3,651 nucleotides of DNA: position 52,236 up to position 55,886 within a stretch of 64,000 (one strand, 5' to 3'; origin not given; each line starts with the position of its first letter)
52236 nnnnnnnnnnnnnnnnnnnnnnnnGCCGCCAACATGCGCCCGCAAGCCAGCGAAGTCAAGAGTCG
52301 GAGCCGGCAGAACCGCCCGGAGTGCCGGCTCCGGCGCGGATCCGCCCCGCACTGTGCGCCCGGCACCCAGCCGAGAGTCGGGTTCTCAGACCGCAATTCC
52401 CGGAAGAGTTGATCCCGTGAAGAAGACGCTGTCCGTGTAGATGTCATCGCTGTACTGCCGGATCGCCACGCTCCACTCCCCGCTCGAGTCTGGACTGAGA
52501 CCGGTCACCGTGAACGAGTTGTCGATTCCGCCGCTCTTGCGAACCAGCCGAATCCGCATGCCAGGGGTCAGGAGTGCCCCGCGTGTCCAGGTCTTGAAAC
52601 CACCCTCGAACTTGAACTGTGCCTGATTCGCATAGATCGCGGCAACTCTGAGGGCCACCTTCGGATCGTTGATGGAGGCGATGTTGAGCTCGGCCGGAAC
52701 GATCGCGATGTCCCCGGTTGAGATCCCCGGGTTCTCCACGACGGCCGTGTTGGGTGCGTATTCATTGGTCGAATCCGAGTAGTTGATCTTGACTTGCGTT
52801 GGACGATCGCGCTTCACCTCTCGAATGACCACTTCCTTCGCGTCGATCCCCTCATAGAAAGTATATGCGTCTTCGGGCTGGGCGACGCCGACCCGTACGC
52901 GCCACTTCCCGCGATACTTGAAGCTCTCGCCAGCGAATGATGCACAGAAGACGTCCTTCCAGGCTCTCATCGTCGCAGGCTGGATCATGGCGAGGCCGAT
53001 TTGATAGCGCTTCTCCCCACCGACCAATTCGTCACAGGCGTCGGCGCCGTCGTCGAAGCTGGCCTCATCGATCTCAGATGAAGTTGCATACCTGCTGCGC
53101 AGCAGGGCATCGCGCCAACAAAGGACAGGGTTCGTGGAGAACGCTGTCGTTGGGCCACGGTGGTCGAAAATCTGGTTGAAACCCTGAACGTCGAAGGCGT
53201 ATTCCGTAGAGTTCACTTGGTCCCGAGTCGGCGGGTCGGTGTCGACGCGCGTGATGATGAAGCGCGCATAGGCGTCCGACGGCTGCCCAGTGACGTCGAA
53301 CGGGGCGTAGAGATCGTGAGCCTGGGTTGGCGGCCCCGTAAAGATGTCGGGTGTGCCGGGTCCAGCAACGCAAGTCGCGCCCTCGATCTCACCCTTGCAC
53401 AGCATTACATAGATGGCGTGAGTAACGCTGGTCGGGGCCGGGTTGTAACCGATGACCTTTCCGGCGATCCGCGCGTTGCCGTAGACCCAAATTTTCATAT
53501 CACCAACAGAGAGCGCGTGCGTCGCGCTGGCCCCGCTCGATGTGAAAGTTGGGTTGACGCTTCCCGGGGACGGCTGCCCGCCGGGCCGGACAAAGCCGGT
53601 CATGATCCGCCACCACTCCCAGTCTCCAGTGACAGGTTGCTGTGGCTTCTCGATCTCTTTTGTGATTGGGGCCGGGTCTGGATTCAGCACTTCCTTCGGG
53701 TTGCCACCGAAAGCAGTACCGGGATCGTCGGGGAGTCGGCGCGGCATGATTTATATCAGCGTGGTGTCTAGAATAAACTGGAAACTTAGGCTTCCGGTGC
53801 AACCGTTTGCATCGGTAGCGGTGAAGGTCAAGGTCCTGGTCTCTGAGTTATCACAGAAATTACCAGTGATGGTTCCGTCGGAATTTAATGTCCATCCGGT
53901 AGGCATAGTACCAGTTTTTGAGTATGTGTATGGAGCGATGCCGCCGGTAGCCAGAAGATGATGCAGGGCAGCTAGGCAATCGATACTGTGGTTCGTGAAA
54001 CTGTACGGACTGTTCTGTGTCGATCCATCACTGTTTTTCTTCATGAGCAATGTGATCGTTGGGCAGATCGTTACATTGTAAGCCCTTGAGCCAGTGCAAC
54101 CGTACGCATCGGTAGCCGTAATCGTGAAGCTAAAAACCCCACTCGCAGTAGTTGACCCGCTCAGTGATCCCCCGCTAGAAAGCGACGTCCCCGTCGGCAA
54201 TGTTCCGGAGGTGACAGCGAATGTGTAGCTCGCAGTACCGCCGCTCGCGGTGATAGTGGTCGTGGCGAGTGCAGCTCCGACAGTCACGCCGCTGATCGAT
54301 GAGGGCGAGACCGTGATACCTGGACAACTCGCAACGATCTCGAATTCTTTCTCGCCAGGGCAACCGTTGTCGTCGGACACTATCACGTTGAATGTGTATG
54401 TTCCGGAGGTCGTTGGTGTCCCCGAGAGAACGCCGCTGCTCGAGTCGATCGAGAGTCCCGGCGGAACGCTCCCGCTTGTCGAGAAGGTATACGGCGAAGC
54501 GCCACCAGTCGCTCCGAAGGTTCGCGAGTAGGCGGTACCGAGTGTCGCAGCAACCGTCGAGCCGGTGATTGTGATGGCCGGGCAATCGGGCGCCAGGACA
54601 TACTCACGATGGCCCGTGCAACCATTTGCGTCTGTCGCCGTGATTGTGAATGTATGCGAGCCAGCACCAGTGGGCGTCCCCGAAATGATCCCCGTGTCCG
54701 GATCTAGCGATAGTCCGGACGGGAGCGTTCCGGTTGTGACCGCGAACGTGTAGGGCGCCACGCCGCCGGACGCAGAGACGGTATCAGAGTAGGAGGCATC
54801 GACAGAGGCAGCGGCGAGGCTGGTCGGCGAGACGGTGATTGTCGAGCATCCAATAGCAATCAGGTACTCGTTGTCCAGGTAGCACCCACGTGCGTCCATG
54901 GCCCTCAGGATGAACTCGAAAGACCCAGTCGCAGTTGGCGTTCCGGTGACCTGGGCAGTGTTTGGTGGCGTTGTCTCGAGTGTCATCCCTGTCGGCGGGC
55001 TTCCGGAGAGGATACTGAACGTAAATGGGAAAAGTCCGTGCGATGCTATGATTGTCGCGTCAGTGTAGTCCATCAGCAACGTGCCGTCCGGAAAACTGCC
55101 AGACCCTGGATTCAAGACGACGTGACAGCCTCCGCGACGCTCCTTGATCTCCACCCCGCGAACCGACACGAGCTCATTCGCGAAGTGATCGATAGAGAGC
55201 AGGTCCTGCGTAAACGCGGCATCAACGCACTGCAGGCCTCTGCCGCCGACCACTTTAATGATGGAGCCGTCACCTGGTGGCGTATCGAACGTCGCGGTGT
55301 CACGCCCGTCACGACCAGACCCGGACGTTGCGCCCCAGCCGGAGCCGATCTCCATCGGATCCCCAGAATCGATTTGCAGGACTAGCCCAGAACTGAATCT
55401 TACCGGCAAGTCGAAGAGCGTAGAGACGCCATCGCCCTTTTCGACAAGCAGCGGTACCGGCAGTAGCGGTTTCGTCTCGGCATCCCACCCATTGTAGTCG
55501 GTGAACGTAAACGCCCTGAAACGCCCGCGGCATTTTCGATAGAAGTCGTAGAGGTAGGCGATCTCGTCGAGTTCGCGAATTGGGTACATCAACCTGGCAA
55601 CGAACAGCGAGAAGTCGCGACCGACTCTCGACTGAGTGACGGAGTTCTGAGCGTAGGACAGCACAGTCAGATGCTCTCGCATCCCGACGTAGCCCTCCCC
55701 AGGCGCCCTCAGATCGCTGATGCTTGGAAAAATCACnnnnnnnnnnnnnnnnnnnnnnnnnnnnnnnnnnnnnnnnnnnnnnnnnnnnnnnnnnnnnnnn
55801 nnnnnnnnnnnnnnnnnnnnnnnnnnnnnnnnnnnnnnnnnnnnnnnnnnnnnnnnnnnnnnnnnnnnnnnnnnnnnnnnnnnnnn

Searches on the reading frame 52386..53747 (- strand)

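Call 65: search_protein_families(library=phrogs, proteins=[window:52386-53747:-], max_evalue=0.001)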
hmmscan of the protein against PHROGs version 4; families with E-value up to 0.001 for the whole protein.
window:52386-53747:- (453 aa): 1 family
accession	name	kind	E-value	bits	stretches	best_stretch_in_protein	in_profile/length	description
phrog_31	-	tail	6.6e-15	55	1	201-400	528-739/1565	central tail fiber J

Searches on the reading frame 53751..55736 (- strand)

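Call 65: search_protein_families(library=phrogs, proteins=[window:53751-55736:-], max_evalue=0.001)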
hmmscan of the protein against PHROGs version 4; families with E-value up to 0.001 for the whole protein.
window:53751-55736:- (661 aa): 3 families
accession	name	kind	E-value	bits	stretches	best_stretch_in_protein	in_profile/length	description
phrog_38322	-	unknown function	2.4e-10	40.9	0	594-646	228-278/506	-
phrog_2913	-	other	2e-06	28.5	1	50-117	151-211/306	glycoside hydrolase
phrog_2973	-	head and packaging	0.00019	21.9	0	300-448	110-261/310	Hoc-like head decoration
